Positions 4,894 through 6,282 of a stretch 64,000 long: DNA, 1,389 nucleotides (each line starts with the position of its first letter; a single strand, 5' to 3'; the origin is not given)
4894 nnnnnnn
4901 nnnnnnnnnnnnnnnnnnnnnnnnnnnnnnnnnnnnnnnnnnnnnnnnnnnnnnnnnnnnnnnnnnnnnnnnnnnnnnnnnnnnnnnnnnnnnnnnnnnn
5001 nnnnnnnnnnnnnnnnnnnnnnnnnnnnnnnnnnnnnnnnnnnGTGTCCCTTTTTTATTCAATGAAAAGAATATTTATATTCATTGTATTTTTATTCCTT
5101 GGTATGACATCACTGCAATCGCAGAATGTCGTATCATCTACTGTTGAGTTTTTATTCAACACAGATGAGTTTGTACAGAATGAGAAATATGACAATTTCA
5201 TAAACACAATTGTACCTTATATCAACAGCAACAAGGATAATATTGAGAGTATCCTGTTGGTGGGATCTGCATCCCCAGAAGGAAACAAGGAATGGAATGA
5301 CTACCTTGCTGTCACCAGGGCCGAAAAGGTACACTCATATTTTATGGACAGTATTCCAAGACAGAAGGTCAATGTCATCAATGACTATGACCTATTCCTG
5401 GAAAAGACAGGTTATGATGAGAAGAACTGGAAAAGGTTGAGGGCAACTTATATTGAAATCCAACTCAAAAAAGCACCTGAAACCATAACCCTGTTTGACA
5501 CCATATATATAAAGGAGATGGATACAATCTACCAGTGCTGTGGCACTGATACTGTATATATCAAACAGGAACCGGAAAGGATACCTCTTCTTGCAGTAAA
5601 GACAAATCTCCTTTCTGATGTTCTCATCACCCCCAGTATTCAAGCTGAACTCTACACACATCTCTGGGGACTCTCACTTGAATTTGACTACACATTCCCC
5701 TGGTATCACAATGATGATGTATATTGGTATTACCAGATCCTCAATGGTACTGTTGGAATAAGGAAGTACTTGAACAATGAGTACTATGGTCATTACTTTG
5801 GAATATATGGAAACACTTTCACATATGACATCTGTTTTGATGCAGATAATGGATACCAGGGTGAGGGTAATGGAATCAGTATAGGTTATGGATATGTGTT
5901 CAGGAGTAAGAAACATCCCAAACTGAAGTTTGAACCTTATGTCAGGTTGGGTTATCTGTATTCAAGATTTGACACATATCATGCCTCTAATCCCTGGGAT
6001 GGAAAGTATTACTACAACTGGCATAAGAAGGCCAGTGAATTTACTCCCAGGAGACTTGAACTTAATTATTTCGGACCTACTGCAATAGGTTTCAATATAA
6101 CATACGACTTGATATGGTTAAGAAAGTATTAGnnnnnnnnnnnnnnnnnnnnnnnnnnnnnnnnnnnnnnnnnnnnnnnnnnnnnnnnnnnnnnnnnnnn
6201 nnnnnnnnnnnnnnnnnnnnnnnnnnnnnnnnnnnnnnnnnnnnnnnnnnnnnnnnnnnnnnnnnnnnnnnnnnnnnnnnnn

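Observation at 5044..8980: Bacteroidales type-V-pilus-like module (DUF3575-like OM protein + two lipoproteins) carried by a phage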

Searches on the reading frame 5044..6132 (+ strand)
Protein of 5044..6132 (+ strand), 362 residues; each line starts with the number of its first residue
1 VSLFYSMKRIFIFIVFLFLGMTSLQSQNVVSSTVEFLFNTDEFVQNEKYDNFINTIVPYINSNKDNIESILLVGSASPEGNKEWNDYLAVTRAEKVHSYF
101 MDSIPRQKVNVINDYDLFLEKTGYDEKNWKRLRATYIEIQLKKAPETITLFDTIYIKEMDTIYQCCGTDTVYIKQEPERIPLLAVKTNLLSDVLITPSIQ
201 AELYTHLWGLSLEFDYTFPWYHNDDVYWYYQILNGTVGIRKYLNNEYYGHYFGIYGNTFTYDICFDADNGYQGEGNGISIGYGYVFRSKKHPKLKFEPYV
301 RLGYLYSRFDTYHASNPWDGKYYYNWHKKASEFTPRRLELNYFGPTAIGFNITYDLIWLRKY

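Call 3: search_protein_families(library=pfam, proteins=[window:5044-6132:+], max_evalue=1)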
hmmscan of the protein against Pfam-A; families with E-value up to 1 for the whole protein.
window:5044-6132:+ (362 aa): 3 families
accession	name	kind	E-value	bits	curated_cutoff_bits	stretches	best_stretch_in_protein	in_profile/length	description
PF12099.14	DUF3575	-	1.3e-17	64.2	21.1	1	183-354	18-175/177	Protein of unknown function (DUF3575)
PF00691.25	OmpA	-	5.3e-05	23.9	27.2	1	38-102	2-66/98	OmpA family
PF03797.25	Autotransporter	-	0.00011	22.5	26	1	267-316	109-156/255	Autotransporter beta-domain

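Call 4: search_protein_families(library=ncbifam, proteins=[window:5044-6132:+], max_evalue=1)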
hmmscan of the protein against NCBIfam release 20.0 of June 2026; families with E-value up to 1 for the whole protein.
window:5044-6132:+ (362 aa): 9 families
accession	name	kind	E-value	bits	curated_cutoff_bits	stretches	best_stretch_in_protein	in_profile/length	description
NF053611.1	YiaD_Gzip_OmpA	equivalog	0.0065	16.2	175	1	35-103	103-169/206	YiaD family glycine zipper/OmpA-like lipoprotein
TIGR02802.1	Pal_lipo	equivalog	0.014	15.4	125.35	1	37-113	3-78/104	peptidoglycan-associated lipoprotein Pal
TIGR01414.1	autotrans_barl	domain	0.023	13.7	16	1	269-316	277-323/432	autotransporter outer membrane beta-barrel domain-containing protein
NF053585.1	OMP_LP_YfiB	equivalog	0.034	14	128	1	34-110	56-131/163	outer membrane lipoprotein YfiB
NF047726.1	AutTranAdhPGAsTpgA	equivalog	0.037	13.2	350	1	27-109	149-231/268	trimeric autotransporter adhesin/peptidogylcan-associated protein TpgA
NF045787.1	OmpABordt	equivalog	0.044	13.4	200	1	30-102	81-151/194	outer membrane protein OmpA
NF047620.1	FlgprotMotYVib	equivalog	0.045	13.4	400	1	44-111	171-238/271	flagellar protein MotY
NF053612.1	anchor_PA1041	equivalog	0.058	13.3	250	1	32-109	129-205/236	PA1041 family peptidoglycan-binding anchor lipoprotein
NF047613.1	LIC11625_fam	exception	0.065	13.1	160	1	7-50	1-43/140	LIC11625 family surface-exposed protein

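Call 8: search_protein_families(library=phrogs, proteins=[window:5044-6132:+], max_evalue=0.01)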
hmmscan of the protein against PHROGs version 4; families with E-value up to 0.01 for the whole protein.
window:5044-6132:+ (362 aa): 0 families

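Call 31: find_homologous_proteins(query=window:5044-6132:+)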
Query window:5044-6132:+ (362 aa): 383 proteins with E <= 0.001 among 1677 candidates; the best 120 are listed.
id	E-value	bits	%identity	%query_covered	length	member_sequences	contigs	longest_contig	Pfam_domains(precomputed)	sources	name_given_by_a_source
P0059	5.4e-233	791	95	98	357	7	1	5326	PF12099.15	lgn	-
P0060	6.3e-171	587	68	98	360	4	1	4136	PF12099.15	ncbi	-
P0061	2.0e-165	569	68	98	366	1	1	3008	PF12099.15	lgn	-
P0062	8.8e-154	530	67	98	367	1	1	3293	PF12099.15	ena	-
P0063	3.4e-151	522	63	99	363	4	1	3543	PF12099.15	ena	-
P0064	5.1e-148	511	64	96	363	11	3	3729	PF12099.15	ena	-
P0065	8.5e-136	471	59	98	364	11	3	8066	PF12099.15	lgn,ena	-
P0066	1.7e-135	470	58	100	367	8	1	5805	PF12099.15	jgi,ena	-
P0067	2.5e-135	469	59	100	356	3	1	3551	PF12099.15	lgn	-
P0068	3.6e-135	469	60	98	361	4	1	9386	PF12099.15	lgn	-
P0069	3.2e-133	463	61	93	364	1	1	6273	PF12099.15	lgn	-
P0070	3.7e-133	462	58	93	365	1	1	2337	PF12099.15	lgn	-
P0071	9.3e-133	461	58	98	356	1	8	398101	PF12099.15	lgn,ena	-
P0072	1.5e-132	460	59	98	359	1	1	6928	PF12099.15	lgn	-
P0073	1.2e-131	457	60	98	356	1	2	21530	PF12099.15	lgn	-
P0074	3.4e-131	456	55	100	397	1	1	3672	PF12099.15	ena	-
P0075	3.8e-131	456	61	96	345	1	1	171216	PF12099.15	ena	-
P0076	1.6e-129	450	57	98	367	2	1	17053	PF12099.15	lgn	-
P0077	5.9e-129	449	56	98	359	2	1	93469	PF12099.15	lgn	-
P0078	3.7e-128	446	58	98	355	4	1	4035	PF12099.15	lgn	-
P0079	2.8e-127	443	59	92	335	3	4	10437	PF12099.15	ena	-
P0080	2.3e-126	440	55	97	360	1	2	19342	PF12099.15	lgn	-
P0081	1.8e-125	437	56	98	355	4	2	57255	PF12099.15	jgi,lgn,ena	-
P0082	2.5e-125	437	56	94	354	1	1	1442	PF00691.26,PF12099.15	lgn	-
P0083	3.2e-125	436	55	98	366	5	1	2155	PF12099.15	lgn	-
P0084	4.1e-125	436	55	94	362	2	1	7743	PF12099.15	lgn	-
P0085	8.3e-125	435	55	98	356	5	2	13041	PF12099.15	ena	-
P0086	1.1e-124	434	56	98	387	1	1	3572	PF12099.15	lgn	-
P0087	4.9e-124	432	56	98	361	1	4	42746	PF12099.15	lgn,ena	-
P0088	2.5e-123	430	56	94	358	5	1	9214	PF12099.15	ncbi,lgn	-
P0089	2.6e-123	430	57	91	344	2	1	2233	PF12099.15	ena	-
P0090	3.5e-123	430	52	98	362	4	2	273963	PF12099.15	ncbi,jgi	jgi:hypothetical protein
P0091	4.4e-123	429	57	91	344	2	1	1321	PF12099.15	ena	-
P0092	1.1e-122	428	57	92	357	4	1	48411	PF12099.15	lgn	-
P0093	3.4e-122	426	55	91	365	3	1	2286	PF12099.15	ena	-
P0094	6.9e-122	425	55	98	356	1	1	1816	PF12099.15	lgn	-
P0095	2.3e-121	424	55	98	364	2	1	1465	PF12099.15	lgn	-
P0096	2.7e-121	423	53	99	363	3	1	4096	PF12099.15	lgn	-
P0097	8.0e-121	422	55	95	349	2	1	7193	PF12099.15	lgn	-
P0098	1.1e-120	421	57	91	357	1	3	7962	PF12099.15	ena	-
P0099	6.0e-120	419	55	94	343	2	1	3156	PF12099.15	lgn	-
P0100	1.1e-119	418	51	98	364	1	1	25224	PF12099.15,PF03797.26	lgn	-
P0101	3.0e-119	417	51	98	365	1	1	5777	PF12099.15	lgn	-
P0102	1.3e-118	415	53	98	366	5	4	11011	PF12099.15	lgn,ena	-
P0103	2.8e-118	413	55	92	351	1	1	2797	PF12099.15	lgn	-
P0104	3.8e-117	410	53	98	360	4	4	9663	PF12099.15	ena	-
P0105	7.5e-116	405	51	97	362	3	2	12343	PF12099.15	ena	-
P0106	1.9e-114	401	49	98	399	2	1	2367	PF12099.15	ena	-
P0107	2.4e-114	400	52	98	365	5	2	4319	PF12099.15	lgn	-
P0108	2.4e-114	400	52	98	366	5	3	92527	PF12099.15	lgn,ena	-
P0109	5.3e-114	399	49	100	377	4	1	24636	PF12099.15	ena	-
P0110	1.9e-110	388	48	97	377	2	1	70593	PF12099.15,PF03797.26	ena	-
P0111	7.8e-106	372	50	92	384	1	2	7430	PF12099.15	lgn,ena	-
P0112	1.7e-103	365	48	98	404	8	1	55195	PF12099.15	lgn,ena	-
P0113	2.1e-103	364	47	98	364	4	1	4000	PF12099.15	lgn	-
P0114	3.0e-103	364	63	70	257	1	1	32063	PF12099.15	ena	-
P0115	1.5e-101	358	49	94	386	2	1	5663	PF12099.15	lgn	-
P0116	4.8e-101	357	46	97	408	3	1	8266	PF12099.15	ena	-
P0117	1.5e-100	355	47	98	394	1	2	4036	PF12099.15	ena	-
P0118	1.9e-99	351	47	98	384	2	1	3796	PF12099.15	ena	-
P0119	9.4e-99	349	47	92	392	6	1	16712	PF00691.26,PF12099.15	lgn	-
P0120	4.6e-96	340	46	92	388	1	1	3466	PF12099.15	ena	-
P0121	1.7e-95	338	44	98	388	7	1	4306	PF12099.15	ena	-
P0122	8.1e-95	336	46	94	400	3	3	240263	PF12099.15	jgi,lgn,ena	jgi:hypothetical protein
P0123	1.4e-93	332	45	98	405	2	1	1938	PF12099.15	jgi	jgi:hypothetical protein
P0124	8.5e-93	330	44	91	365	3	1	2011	PF12099.15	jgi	jgi:hypothetical protein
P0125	3.6e-92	327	45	98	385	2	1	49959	PF12099.15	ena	-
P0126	1.1e-91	326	44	98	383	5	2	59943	PF12099.15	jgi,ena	-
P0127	7.6e-91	323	42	93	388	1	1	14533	PF12099.15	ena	-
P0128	8.2e-91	323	42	98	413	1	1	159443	PF12099.15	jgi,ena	-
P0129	3.2e-90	321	44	94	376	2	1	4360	PF12099.15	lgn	-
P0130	7.0e-90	320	42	94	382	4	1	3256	PF12099.15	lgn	-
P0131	4.7e-87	311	41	98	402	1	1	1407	PF12099.15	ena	-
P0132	4.8e-86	307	42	93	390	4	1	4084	PF12099.15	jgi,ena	-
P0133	5.9e-85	304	40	98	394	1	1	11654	PF12099.15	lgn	-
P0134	1.1e-81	293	41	98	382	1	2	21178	PF12099.15,PF03797.26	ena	-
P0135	5.0e-81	291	39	98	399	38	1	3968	PF12099.15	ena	-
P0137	4.0e-73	265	40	94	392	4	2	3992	PF12099.15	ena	-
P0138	6.4e-73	264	40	98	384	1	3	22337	PF12099.15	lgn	-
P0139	1.1e-70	257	42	91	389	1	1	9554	PF12099.15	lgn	-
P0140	2.1e-69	253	38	98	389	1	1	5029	PF12099.15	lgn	-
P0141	5.0e-69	251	39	98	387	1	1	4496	PF12099.15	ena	-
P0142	9.0e-69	250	38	95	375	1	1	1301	PF12099.15,PF03797.26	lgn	-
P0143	1.9e-58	217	47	58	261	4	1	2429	PF12099.15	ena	-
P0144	2.1e-57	213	40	82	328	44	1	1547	PF12099.15,PF03797.26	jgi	jgi:hypothetical protein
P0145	8.5e-50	188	42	82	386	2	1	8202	PF12099.15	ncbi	-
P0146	1.9e-46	177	43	57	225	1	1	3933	PF12099.15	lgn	-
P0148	3.5e-43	166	30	96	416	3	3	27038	PF12099.15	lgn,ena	-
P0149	3.6e-43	166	34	91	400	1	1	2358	PF12099.15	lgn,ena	-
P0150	1.1e-42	165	30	96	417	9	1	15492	PF12099.15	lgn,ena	-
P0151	1.3e-42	164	34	92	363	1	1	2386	PF12099.15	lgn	-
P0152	3.3e-42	163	33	97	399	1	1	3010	PF12099.15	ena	-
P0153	3.3e-42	163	29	84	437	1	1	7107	PF12099.15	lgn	-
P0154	5.9e-42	162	34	98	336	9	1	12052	PF12099.15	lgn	-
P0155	1.8e-41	161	36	85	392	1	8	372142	PF12099.15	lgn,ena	-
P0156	1.5e-39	154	39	51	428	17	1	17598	PF12099.15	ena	-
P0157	1.6e-39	154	28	94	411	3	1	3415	PF12099.15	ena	-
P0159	1.2e-37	148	31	96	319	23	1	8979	PF12099.15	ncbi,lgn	-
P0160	1.7e-37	148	42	50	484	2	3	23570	PF12099.15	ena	-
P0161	1.8e-37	147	31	98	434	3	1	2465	PF12099.15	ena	-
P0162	6.4e-36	142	43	53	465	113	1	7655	PF12099.15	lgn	-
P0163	1.4e-34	138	41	52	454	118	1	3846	PF12099.15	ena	-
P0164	4.1e-34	136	41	52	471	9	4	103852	PF12099.15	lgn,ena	-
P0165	9.4e-34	135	41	51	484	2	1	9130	PF12099.15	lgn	-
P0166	1.7e-33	134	39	50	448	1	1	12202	PF12099.15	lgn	-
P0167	2.1e-33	134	29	81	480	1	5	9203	PF12099.15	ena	-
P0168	2.2e-33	134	42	50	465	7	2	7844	PF12099.15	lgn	-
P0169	2.7e-33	134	38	53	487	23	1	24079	PF12099.15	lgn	-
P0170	2.9e-33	134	29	82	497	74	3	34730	PF12099.15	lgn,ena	-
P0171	3.2e-33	133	39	49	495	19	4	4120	PF12099.15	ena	-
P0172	3.5e-33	133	38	49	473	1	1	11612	PF12099.15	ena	-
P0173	3.7e-33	133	39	57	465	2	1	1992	PF12099.15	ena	-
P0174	2.3e-32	131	39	50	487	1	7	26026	PF12099.15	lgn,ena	-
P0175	2.6e-32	130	40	50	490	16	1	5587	PF12099.15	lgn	-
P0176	6.4e-32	129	31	81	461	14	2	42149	PF12099.15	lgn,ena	-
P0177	8.0e-32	129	39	50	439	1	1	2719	PF12099.15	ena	-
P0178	8.0e-32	129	30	81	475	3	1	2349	PF12099.15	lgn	-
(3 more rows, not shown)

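Call 71: list_cluster_members(proteins=[P0060, P0090, P0145, P0159, P0088, P0001, P0031])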
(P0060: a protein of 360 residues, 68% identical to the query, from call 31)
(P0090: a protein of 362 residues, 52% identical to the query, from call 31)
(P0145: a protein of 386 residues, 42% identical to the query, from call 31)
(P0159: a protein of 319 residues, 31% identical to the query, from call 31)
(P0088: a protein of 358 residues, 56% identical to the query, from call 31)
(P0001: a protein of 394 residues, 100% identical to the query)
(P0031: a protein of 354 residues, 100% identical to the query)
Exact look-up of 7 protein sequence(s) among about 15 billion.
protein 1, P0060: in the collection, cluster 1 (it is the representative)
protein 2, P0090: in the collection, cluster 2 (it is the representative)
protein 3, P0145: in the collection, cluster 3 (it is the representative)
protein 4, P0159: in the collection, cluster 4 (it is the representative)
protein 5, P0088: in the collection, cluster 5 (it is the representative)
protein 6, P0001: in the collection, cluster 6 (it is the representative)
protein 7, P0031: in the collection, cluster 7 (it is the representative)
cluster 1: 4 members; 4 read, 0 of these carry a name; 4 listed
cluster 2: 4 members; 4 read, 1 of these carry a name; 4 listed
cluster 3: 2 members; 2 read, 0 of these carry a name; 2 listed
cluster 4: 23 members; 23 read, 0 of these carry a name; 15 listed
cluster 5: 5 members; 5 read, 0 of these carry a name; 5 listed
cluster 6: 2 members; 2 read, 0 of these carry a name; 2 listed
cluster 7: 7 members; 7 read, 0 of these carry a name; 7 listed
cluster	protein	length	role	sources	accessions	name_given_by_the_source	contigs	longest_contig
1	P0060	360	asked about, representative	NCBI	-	-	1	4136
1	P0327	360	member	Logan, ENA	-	-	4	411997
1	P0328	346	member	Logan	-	-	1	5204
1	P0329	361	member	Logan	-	-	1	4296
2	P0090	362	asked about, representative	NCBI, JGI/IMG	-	hypothetical protein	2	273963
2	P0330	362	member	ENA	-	-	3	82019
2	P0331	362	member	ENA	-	-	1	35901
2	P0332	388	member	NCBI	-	-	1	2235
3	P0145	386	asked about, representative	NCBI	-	-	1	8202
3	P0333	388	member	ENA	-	-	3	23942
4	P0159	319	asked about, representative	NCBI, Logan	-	-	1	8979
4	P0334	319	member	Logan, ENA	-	-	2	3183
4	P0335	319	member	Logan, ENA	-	-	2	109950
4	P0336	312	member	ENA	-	-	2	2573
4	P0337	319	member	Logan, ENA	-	-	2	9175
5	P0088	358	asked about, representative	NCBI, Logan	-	-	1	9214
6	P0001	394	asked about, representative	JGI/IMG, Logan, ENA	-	-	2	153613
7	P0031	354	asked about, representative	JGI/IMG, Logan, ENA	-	-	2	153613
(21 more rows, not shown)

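Call 72: search_dna_similar(query=window:5062-6129:+, collection=phages, mode=protein, max_rows=20, max_evalue=0.001)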
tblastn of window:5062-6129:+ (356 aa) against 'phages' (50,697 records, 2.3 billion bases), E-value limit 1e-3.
Records with a match: 5; places in all: 5; records where one place covers at least 80% of the query: 0.
Best place of each record, by identity: <60% 5.
By first word of the organism name: Bacteriophage 5.
By host as written in the record: - 5.
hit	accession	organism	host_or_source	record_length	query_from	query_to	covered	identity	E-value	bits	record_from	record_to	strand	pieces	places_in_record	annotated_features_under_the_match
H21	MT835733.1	Bacteriophage sp.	human fecal samples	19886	175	353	50%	32.7%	9e-11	69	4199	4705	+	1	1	record has no annotation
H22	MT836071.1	Bacteriophage sp.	human fecal samples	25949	154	350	55%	29.3%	5e-17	88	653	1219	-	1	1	record has no annotation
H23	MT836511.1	Bacteriophage sp.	human fecal samples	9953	126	335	59%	26.2%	3e-13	77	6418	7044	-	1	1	record has no annotation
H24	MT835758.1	Bacteriophage sp.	human fecal samples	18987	178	348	48%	30.6%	3e-4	49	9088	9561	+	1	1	record has no annotation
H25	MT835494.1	Bacteriophage sp.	human fecal samples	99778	177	348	48%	28.8%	7e-5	51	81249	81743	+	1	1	record has no annotation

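Call 83: find_encoding_contigs(protein=P0164, flank=7000, max_places=2)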
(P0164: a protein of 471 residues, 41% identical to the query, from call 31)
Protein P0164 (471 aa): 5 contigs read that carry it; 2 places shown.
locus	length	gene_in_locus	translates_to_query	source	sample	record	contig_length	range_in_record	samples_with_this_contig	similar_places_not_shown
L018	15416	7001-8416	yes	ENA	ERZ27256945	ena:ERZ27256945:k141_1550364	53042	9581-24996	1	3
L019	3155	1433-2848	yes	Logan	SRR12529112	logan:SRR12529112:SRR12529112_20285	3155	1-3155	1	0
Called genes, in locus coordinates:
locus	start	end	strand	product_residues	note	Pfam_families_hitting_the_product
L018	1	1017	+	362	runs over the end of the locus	PF00483:NTP_transferase, PF12804:NTP_transf_3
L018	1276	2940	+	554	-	PF00595:PDZ (weak), PF13180:PDZ_2 (weak), PF17820:PDZ_6, PF03572:Peptidase_S41, PF28547:CHD_PDZ-protease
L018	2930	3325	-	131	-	-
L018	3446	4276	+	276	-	PF03629:SASA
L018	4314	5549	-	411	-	PF12833:HTH_18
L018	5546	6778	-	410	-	PF00165:HTH_AraC (faint), PF12833:HTH_18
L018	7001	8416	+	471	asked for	PF12099:DUF3575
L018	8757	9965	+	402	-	PF17145:DUF5119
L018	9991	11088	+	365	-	PF13149:Mfa_like_1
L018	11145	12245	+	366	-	PF13149:Mfa_like_1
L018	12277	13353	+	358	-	-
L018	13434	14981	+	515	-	-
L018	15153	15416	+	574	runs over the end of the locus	PF13149:Mfa_like_1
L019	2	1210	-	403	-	?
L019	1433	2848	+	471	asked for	PF12099:DUF3575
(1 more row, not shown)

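Call 84: find_encoding_contigs(protein=P0170, flank=7000, max_places=2)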
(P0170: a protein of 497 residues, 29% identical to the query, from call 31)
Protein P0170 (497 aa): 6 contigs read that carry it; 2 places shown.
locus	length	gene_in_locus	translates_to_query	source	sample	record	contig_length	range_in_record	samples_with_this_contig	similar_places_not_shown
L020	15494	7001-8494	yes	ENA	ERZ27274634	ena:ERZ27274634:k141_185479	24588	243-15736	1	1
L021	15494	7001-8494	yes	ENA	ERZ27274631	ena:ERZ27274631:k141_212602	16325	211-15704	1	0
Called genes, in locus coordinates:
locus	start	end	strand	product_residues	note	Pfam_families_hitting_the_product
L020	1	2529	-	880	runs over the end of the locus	PF00933:Glyco_hydro_3, PF01915:Glyco_hydro_3_C, PF14310:Fn3-like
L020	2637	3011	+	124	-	PF01042:Ribonuc_L-PSP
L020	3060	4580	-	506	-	PF00117:GATase, PF07722:Peptidase_C26, PF02540:NAD_synthase, PF00958:GMP_synt_C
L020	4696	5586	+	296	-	PF04397:LytTR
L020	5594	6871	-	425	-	PF03825:Nuc_H_symport, PF12832:MFS_1_like, PF07690:MFS_1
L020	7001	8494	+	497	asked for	PF12099:DUF3575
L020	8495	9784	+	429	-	-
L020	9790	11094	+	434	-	PF01103:Omp85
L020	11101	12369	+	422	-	PF02492:cobW, PF07683:CobW_C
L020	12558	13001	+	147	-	PF01475:FUR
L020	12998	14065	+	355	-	PF02677:QueH, PF01812:5-FTHF_cyc-lig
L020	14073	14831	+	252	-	PF13484:Fer4_16 (faint), PF00037:Fer4 (faint), PF13237:Fer4_10 (weak), PF14697:Fer4_21 (faint), PF12838:Fer4_7 (faint), PF13187:Fer4_9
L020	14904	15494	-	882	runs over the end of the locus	-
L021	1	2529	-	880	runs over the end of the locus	PF00933:Glyco_hydro_3, PF01915:Glyco_hydro_3_C, PF14310:Fn3-like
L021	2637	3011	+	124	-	PF01042:Ribonuc_L-PSP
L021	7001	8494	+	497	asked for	PF12099:DUF3575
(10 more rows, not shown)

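Call 90: search_protein_families(library=pfam, proteins=[L018:12277-13353:+, L018:13434-14981:+], max_evalue=0.01)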
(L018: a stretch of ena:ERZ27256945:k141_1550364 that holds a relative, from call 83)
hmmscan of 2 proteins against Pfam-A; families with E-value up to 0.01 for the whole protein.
L018:12277-13353:+ (358 aa): 1 family
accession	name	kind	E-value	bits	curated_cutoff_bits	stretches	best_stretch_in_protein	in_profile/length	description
PF13149.12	Mfa_like_1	-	1.5e-19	71.5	27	1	45-334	1-238/246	Fimbrillin-like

L018:13434-14981:+ (515 aa): 0 families
